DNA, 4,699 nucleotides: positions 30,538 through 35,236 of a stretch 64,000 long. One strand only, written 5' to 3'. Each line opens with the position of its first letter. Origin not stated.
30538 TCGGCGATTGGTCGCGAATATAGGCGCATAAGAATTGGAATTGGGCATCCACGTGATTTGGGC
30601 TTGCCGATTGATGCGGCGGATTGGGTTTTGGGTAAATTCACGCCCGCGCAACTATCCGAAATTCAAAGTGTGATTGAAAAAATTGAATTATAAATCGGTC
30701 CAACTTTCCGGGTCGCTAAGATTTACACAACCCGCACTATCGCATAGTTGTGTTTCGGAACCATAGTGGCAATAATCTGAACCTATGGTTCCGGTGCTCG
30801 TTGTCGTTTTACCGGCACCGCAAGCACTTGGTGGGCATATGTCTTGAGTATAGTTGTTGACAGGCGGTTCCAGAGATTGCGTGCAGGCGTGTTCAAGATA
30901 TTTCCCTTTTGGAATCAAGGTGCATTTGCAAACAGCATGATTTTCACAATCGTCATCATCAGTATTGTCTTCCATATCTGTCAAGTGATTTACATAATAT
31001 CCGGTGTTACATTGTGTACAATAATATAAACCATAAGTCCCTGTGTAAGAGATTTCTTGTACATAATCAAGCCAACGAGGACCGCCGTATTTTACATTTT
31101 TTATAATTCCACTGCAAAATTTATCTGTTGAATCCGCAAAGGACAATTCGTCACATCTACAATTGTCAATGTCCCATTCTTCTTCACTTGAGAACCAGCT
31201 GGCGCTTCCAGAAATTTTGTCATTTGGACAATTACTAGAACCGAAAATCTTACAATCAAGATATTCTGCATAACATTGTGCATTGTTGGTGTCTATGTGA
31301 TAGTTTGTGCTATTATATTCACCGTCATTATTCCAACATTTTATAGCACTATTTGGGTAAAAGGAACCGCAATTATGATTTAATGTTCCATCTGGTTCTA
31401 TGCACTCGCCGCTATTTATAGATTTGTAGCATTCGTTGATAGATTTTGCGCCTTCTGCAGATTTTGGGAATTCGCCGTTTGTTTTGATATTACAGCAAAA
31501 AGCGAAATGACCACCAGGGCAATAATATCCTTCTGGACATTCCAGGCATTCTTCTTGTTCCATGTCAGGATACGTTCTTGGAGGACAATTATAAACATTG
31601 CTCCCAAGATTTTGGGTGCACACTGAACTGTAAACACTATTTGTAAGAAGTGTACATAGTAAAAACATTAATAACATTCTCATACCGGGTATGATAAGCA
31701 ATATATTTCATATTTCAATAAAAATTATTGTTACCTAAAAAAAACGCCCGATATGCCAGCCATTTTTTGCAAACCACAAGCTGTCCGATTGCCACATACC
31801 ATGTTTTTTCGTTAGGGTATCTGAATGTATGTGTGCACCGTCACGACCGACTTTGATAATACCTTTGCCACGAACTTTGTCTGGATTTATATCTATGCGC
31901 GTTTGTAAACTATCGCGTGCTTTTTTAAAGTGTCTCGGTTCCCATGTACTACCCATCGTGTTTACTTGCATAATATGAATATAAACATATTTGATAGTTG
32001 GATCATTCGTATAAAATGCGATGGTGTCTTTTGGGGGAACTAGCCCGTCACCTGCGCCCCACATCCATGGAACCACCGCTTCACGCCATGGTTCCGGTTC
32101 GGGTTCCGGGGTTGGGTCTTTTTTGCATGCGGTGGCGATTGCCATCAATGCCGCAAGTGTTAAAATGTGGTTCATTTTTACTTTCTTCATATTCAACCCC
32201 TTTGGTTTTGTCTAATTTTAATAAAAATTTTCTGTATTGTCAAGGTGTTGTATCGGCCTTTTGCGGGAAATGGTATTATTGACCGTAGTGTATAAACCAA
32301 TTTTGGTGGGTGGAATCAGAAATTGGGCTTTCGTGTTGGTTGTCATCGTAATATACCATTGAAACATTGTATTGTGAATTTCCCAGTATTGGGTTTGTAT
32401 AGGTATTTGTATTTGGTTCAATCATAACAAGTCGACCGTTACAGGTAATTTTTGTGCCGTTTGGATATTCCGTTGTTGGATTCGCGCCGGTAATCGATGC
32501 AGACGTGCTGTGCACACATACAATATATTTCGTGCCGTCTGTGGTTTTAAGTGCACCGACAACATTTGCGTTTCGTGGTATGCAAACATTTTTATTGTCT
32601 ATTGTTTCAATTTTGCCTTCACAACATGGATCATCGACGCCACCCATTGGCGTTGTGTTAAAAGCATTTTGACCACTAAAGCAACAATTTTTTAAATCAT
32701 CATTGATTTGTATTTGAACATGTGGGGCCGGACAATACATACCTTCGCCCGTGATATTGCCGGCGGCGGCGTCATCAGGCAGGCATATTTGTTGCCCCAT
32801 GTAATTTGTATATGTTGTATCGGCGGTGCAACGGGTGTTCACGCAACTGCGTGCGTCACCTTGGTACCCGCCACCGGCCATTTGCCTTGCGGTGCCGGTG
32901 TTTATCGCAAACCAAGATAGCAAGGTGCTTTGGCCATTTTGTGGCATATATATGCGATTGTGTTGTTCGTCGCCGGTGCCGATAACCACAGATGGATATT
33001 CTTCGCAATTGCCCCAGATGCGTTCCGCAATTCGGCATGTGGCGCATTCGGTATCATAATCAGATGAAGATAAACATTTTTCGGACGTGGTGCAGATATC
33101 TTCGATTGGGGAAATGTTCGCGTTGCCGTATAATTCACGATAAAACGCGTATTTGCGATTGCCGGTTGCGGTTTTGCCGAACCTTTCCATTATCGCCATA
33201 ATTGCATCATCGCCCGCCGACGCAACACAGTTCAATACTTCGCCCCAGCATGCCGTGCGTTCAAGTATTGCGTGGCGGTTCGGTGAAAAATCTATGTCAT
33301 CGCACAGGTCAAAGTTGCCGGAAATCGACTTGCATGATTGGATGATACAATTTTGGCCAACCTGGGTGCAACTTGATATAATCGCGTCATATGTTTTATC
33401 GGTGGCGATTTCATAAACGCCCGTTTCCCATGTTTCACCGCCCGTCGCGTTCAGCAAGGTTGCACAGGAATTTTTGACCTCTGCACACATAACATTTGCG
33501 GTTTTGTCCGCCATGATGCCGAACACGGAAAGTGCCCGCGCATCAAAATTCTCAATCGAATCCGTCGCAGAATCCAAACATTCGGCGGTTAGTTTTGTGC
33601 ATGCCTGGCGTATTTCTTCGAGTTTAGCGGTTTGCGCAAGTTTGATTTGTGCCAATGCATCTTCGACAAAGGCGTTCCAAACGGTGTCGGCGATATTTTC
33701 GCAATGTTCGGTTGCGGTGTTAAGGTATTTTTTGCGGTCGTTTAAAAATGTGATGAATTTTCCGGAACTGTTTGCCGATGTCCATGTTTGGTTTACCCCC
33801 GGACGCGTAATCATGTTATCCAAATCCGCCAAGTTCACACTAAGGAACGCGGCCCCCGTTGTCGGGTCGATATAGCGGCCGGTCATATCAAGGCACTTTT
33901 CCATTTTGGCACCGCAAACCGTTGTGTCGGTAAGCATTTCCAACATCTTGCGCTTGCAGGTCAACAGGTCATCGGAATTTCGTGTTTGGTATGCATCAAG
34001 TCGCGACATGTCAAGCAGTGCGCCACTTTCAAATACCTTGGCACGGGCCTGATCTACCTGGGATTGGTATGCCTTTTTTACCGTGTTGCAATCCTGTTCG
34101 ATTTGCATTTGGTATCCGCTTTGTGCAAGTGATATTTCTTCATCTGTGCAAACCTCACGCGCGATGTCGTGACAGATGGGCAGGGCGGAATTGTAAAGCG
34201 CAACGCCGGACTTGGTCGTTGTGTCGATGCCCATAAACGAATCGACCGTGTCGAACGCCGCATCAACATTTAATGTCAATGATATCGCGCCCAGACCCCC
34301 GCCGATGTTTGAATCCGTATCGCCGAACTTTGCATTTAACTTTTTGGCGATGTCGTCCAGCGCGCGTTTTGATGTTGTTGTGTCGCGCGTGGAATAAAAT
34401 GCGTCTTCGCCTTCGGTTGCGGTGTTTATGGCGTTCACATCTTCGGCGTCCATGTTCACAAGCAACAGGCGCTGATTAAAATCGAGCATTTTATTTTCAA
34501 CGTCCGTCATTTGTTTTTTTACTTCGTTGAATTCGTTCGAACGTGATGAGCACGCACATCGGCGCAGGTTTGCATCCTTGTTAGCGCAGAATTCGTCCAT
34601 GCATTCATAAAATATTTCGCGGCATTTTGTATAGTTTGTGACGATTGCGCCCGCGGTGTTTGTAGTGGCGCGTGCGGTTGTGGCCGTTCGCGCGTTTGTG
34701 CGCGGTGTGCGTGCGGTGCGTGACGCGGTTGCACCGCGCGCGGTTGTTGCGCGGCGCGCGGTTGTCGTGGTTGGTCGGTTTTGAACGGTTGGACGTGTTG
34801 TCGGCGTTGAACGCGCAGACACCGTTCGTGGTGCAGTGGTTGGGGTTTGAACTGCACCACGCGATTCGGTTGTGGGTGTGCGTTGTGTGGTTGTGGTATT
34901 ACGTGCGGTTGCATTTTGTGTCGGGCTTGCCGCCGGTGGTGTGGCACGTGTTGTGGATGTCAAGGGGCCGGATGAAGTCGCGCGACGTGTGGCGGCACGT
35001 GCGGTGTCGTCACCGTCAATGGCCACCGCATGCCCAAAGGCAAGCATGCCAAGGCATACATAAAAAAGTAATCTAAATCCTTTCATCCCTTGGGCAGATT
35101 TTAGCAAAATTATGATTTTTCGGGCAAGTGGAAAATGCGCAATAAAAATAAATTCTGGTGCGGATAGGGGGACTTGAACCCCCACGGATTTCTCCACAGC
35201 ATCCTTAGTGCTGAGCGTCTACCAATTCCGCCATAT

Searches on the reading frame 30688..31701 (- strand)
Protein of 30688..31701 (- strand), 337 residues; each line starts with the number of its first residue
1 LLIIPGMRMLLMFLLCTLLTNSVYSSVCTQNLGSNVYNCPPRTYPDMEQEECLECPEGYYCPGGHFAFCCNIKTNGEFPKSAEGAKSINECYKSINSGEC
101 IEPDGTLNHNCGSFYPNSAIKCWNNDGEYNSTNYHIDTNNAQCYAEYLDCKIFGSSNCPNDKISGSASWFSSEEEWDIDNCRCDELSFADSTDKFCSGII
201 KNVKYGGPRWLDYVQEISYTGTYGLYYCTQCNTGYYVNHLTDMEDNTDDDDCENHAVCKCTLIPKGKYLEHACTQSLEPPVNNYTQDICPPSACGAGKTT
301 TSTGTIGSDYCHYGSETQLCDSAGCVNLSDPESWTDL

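Call 31: search_protein_families(library=pfam, proteins=[window:30688-31701:-], max_evalue=0.001)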
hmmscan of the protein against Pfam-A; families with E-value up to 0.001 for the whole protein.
window:30688-31701:- (337 aa): 0 families

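Call 80: search_solved_structures(query=window:30688-31683:-, max_evalue=1)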
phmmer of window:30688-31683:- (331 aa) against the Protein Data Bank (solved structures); distinct sequences matched with E-value up to 1: 0.

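Call 82: search_protein_families(library=phrogs, proteins=[window:30688-31683:-], max_evalue=0.01)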
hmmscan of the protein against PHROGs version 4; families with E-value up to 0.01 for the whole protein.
window:30688-31683:- (331 aa): 0 families

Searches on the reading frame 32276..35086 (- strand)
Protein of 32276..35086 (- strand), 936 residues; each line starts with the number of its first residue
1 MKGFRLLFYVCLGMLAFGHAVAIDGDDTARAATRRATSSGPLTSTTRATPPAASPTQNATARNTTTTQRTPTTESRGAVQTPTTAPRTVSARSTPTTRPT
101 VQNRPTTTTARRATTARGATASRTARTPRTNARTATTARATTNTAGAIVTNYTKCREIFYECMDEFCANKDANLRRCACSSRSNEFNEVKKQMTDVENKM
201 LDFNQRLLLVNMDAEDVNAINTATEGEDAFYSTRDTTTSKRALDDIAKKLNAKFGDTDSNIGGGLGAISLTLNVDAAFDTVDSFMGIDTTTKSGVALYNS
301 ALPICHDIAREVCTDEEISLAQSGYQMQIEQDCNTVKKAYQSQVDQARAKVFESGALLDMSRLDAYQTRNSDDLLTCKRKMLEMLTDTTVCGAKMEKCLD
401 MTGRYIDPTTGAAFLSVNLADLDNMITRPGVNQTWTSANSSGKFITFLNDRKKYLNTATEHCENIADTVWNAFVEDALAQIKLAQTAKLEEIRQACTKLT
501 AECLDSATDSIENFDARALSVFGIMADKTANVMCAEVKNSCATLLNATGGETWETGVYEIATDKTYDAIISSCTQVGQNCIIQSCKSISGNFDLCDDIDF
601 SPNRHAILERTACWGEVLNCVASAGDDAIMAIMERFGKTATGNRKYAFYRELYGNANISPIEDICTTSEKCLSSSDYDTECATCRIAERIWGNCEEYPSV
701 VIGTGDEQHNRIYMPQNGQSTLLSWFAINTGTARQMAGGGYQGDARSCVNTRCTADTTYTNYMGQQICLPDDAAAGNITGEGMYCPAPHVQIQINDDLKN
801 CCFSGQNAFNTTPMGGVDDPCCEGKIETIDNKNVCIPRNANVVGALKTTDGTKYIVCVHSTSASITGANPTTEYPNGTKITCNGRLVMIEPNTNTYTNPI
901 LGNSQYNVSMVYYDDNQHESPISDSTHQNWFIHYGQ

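Call 4: search_protein_families(library=pfam, proteins=[window:32276-35086:-], max_evalue=1)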
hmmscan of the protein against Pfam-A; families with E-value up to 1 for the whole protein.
window:32276-35086:- (936 aa): 5 families
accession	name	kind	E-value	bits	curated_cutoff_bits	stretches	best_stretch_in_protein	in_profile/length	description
PF07548.16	ChlamPMP_M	-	0.037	14.5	25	1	870-929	77-132/174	Chlamydia polymorphic membrane protein middle domain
PF00237.24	Ribosomal_L22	-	0.11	13.1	28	1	452-529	3-75/104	Ribosomal protein L22p/L17e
PF14178.11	YppF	-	0.21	11.9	24.7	1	184-209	8-33/59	YppF-like protein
PF00132.30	Hexapep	-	0.45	10.7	27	0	568-588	14-34/36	Bacterial transferase hexapeptide (six repeats)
PF22326.1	MMS21_N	-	0.72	10.4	27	1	436-492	14-70/103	E3 SUMO-protein ligase MMS21, N-terminal domain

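Call 5: search_protein_families(library=ncbifam, proteins=[window:32276-35086:-], max_evalue=1)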
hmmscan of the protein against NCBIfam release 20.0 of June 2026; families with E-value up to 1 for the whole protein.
window:32276-35086:- (936 aa): 2 families
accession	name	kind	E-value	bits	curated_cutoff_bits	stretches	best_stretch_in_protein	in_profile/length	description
NF033761.1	gliding_GltJ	equivalog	0.092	11.8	450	1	27-141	396-502/671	adventurous gliding motility protein GltJ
NF008975.0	PRK12323.1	equivalog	0.1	11.3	875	1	10-143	356-489/709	DNA polymerase III subunit gamma/tau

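Call 35: find_homologous_proteins(query=window:32276-35086:-)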
Query window:32276-35086:- (936 aa): 890 proteins with E <= 0.001 among 8000 candidates; the best 120 are listed.
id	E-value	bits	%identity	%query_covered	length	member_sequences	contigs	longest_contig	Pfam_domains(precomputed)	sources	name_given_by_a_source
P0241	0.0e+0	2138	100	100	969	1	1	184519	-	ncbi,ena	-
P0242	0.0e+0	1810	87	99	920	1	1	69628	-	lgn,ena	-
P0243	0.0e+0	1755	82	100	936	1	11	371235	-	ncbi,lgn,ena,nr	ncbi:MAG: hypothetical protein IJL21_04960 [Alphaproteobacteria bacterium]|nr:hypothetical protein [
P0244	0.0e+0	1726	82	100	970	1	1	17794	-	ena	-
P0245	0.0e+0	1724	83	100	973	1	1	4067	-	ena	-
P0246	0.0e+0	1668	80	100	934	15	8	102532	-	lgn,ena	-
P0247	0.0e+0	1630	79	99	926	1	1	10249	-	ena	-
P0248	0.0e+0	1621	77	100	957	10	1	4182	-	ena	-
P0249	0.0e+0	1619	77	100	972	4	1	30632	-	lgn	-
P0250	0.0e+0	1576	77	99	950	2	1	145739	-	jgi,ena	-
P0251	0.0e+0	1538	75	100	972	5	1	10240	-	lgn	-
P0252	0.0e+0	1470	72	100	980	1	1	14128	-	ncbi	-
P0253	0.0e+0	1467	74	99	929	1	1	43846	-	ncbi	-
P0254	0.0e+0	1458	71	100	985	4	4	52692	-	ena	-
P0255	0.0e+0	1416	78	87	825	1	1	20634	-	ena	-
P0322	1.2e-246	839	46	100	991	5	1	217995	-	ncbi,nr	ncbi:MAG: hypothetical protein K6B71_02250 [Alphaproteobacteria bacterium]|nr:hypothetical protein [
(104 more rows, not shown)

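Call 48: find_encoding_contigs(protein=P0241, flank=10000, max_places=2)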
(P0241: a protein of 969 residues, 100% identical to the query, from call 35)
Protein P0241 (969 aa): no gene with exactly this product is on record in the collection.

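Call 54: predict_structure(alignment_id=A3)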
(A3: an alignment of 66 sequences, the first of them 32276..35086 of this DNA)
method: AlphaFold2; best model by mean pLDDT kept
length: 936 residues; sequences in the alignment: 66
mean_pLDDT: 64.2   pTM: 0.44
mean pLDDT of the five models: 64.2, 62.7, 61.1, 59.9, 56.1
residues with pLDDT >= 90: 78; 70-90: 359; 50-70: 270; < 50: 229
segments of 3 or more residues with pLDDT < 50: 15-149, 226-239, 250-292, 362-372, 412-416
pLDDT, mean of each block of 10 residues (from residue 1): 59 47 28 25 24 27 25 25 27 27 26 25 27 26 39 75 70 52 60 67 58 51 50 46 52 37 27 30 34 61 79 78 75 71 71 59 44 54 53 51 50 49 55 61 62 59 58 68 70 73 70 57 65 70 64 73 85 90 76 76 85 90 89 86 82 86 86 76 93 87 75 88 92 87 85 68 77 78 87 87 89 89 89 87 76 82 73 79 86 86 79 87 80 84
secondary structure, 60 per line:
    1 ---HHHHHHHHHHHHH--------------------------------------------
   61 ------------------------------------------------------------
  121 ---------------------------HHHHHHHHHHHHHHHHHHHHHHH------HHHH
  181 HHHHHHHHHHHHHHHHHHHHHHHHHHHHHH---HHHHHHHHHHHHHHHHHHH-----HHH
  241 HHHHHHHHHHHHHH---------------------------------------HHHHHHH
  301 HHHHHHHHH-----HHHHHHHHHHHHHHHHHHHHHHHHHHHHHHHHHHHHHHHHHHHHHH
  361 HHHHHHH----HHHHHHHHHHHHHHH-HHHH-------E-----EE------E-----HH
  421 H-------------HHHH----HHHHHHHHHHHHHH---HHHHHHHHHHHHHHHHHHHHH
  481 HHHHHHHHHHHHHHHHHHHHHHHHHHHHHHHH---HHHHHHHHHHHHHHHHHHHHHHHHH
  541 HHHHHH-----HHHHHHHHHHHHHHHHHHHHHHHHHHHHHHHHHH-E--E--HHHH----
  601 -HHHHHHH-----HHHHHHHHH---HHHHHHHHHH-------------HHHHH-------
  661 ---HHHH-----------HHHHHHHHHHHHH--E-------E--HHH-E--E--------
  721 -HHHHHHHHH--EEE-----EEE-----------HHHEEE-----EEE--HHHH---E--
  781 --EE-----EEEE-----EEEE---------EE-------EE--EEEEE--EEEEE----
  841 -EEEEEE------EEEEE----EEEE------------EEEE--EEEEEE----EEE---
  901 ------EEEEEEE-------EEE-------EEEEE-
elements in order (helices of 4 or more, strands of 3 or more residues): H4-16 H148-170 H177-210 H214-232 H238-254 H294-309 H315-367 H372-386 H388-391 H435-438 H443-456 H460-512 H516-546 H552-585 H593-596 H602-608 H614-622 H626-635 H649-653 H664-667 H679-691 H722-730 E733-735 E741-743 E758-760 E766-768 H771-774 E790-793 E799-802 E825-829 E832-836 E842-847 E854-858 E863-866 E879-882 E885-890 E895-897 E907-913 E921-923 E931-935
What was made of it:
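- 32276..35086 (-): Gene D: 936 aa exported protein with 38 mature Cys (C/D subfamily). AF2 pLDDT 64 (call 54).
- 34637..35017 (-): D Arg/Thr-rich disordered tail (aa 24-150, net charge +15, 19 Arg, 0 Lys). pLDDT below 50 over residues 15-149 (call 54).
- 32279..32899 (-): D beta-rich, sequence-variable, Cys-framed C-terminal domain (aa 730-936). AF2 strands with pLDDT about 75-90 (call 54).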

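Call 57: fold_search(model_id=the predicted structure, library=pdb)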
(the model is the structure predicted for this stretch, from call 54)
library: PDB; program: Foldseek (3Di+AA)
matches with E <= 10: 51; with E <= 0.001: 0
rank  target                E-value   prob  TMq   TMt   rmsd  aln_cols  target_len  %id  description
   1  9jyy_G                5.5e-01  0.08  0.07  0.09  28.8       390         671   14  core proteins of mature T7 (released 2024-12-11)
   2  9qo0_I                8.7e-01  0.06  0.09  0.12  29.2       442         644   13  Pre-activated 9-subunit COP9 signalosome and neddylated SCF (Skp1-Skp2-Cks1) complex structure (released 2026-02-18)
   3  6oet_D                8.7e-01  0.03  0.05  0.10  20.5       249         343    9  Cryo-EM structure of mouse RAG1/2 STC complex (released 2020-01-22)
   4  8y6o_G                9.7e-01  0.05  0.06  0.07  43.2       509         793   11  Cryo-EM Structure of the human minor pre-B complex (pre-precatalytic spliceosome) U11 and tri-snRNP part (released 2024-03-20)
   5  6oet_B                1.1e+00  0.03  0.05  0.10  20.5       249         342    9  Cryo-EM structure of mouse RAG1/2 STC complex (released 2020-01-22)
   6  7n6g_1T               1.9e+00  0.06  0.08  0.08  54.9       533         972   10  C1 of central pair (released 2022-05-18)
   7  6oem_B                1.9e+00  0.01  0.05  0.10  20.8       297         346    9  Cryo-EM structure of mouse RAG1/2 PRC complex (DNA0) (released 2020-01-29)
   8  7ne4                  2.2e+00  0.03  0.03  0.04  18.9       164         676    9  E125A mutant of oligopeptidase B from S. proteomaculans with modified hinge region (released 2021-03-03)
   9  4um2                  2.2e+00  0.02  0.07  0.10  29.9       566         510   11  Crystal structure of the TPR domain of SMG6 (released 2014-07-23)
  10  8wt1_C                3.0e+00  0.03  0.06  0.07  15.3       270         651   10  Crystal structure of S9 carboxypeptidase from Geobacillus sterothermophilus (released 2024-03-13)
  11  9kkf_SE               3.7e+00  0.04  0.04  0.10  13.4       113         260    8  Structure of the human 40S ribosome complexed with HCV IRES and eIF3 (released 2025-12-03)
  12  8y6p                  3.7e+00  0.01  0.04  0.04  20.8       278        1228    8  Structure of the auto-inhibited Dark monomer (released 2024-04-10)
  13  9ifx_A                3.9e+00  0.04  0.06  0.10  21.8       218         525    9  Beta-hairpin macrocyclic peptide in complex with STAT1 (released 2026-02-18)
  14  7ubt                  3.9e+00  0.04  0.07  0.11  22.5       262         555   10  Stat5a Core in complex with Compound 18 (released 2023-02-15)
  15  6qhd_B                3.9e+00  0.03  0.05  0.07  21.1       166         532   11  Lysine acetylated and tyrosine phosphorylated STAT3 in a complex with DNA (released 2019-06-19)
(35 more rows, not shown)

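Call 59: find_encoding_contigs(protein=P0322, flank=8000, max_places=1)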
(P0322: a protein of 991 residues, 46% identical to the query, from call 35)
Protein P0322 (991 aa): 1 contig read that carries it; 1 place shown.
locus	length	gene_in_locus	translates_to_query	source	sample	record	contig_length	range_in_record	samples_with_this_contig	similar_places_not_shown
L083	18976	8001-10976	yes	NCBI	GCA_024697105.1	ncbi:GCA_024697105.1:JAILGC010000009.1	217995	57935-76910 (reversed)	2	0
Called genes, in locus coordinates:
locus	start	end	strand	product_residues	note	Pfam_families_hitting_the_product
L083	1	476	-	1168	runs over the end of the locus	PF01855:POR_N, PF17147:PFOR_II, PF01558:POR, PF10371:EKR, PF00037:Fer4 (weak), PF12838:Fer4_7, PF13183:Fer4_8 (weak), PF02775:TPP_enzyme_C, +7 more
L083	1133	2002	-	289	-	PF25025:EF-Ts_N (weak), PF00889:EF_TS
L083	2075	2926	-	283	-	PF00318:Ribosomal_S2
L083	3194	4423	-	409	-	-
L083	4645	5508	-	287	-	PF11276:DUF3078 (weak)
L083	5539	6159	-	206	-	-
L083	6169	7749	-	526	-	PF17251:Pom (weak)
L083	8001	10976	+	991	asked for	-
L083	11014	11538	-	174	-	PF01195:Pept_tRNA_hydro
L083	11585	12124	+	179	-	-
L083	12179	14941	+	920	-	PF02739:5_3_exonuc_N, PF01367:5_3_exonuc, PF01612:DNA_pol_A_exo1, PF00476:DNA_pol_A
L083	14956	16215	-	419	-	PF19425:Csd3_N2 (weak), PF01551:Peptidase_M23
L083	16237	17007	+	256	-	PF03602:Cons_hypoth95 (weak), PF06325:PrmA, PF05175:MTS, PF05971:Methyltransf_10 (weak), PF13847:Methyltransf_31, PF01170:UPF0020 (weak), PF08241:Methyltransf_11 (weak), PF13649:Methyltransf_25, +4 more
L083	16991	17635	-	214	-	PF00753:Lactamase_B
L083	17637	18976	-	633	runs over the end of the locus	PF00004:AAA, PF13401:AAA_22 (faint), PF17862:AAA_lid_3, PF01434:Peptidase_M41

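Call 78: search_solved_structures(query=A3, max_evalue=1)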
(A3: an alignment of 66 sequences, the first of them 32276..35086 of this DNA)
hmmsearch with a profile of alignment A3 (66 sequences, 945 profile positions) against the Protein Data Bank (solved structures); distinct sequences matched with E-value up to 1: 0.

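Call 82: search_protein_families(library=phrogs, proteins=[window:32276-35086:-], max_evalue=0.01)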
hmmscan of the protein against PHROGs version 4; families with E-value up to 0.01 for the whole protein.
window:32276-35086:- (936 aa): 1 family
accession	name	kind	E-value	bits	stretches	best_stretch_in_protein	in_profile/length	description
phrog_3547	-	tail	0.0005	18.9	1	33-301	1016-1248/1767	tail length tape measure protein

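Call 83: fold_search(model_id=the predicted structure, library=viral)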
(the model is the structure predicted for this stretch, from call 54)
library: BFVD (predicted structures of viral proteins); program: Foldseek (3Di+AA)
matches with E <= 10: 45; with E <= 0.001: 0
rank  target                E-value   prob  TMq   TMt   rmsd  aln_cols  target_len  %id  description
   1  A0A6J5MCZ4            4.6e-01  0.10  0.09  0.12  34.6       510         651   13  Uncharacterized protein [uncultured Caudovirales phage]
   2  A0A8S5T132            5.1e-01  0.06  0.05  0.08  42.0       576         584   11  Uncharacterized protein [Myoviridae sp. ctWb16]
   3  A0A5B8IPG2            7.7e-01  0.06  0.07  0.06  44.6       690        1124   13  Uncharacterized protein (Fragment) [Mimiviridae sp. ChoanoV1]
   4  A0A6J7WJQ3            9.4e-01  0.05  0.07  0.07  29.0       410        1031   13  Uncharacterized protein [uncultured Caudovirales phage]
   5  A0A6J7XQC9            1.0e+00  0.04  0.08  0.10  32.8       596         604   10  Uncharacterized protein [uncultured Caudovirales phage]
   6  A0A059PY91            1.0e+00  0.01  0.07  0.06  50.7       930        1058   11  Internal protein [Anabaena phage A-4L]
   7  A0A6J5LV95            1.2e+00  0.03  0.08  0.09  49.5       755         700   11  Uncharacterized protein [uncultured Caudovirales phage]
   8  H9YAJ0                1.2e+00  0.03  0.07  0.09  43.1       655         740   10  Internal virion protein C [Vibrio phage VP3]
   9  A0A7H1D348            1.3e+00  0.07  0.08  0.06  39.3       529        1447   12  Putative RNA dependent RNA polymerase [Frankliniella occidentalis associated peribunyavirus-like virus 2]
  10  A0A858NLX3            1.7e+00  0.08  0.10  0.20  27.1       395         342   10  (no name in the UniProt tables at hand)
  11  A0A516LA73            1.7e+00  0.03  0.07  0.06  33.2       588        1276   12  (no name in the UniProt tables at hand)
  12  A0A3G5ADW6            1.8e+00  0.03  0.06  0.08  42.5       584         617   12  Uncharacterized protein [Satyrvirus sp.]
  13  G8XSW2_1              2.0e+00  0.01  0.05  0.04  53.2       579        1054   10  Large tegument protein [Saimiriine betaherpesvirus 4]
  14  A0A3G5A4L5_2          2.1e+00  0.02  0.07  0.07  38.9       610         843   14  Uncharacterized protein [Homavirus sp.]
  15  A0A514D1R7            2.5e+00  0.02  0.05  0.08  35.4       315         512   13  (no name in the UniProt tables at hand)
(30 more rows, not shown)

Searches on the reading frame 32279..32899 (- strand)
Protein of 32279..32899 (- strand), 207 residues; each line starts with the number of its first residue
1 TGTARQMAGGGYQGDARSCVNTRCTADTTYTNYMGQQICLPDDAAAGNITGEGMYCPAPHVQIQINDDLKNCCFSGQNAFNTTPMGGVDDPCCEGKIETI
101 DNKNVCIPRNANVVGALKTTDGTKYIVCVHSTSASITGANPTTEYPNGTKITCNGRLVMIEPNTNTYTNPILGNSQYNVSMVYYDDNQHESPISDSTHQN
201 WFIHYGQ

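Call 60: search_protein_families(library=pfam, proteins=[window:32279-32899:-], max_evalue=10)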
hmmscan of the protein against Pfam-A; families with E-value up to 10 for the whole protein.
window:32279-32899:- (207 aa): 2 families
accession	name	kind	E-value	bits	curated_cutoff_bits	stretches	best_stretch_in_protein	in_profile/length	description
PF07548.16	ChlamPMP_M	-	0.0079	16.7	25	1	140-200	76-132/174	Chlamydia polymorphic membrane protein middle domain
PF13287.12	Fn3_assoc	-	0.18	12.4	23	1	163-196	24-57/59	Fn3 associated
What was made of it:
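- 32279..32899 (-): Only a sub-threshold ChlamPMP_M hit (E=0.008, 16.7 bits against a cutoff of 25; call 60).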
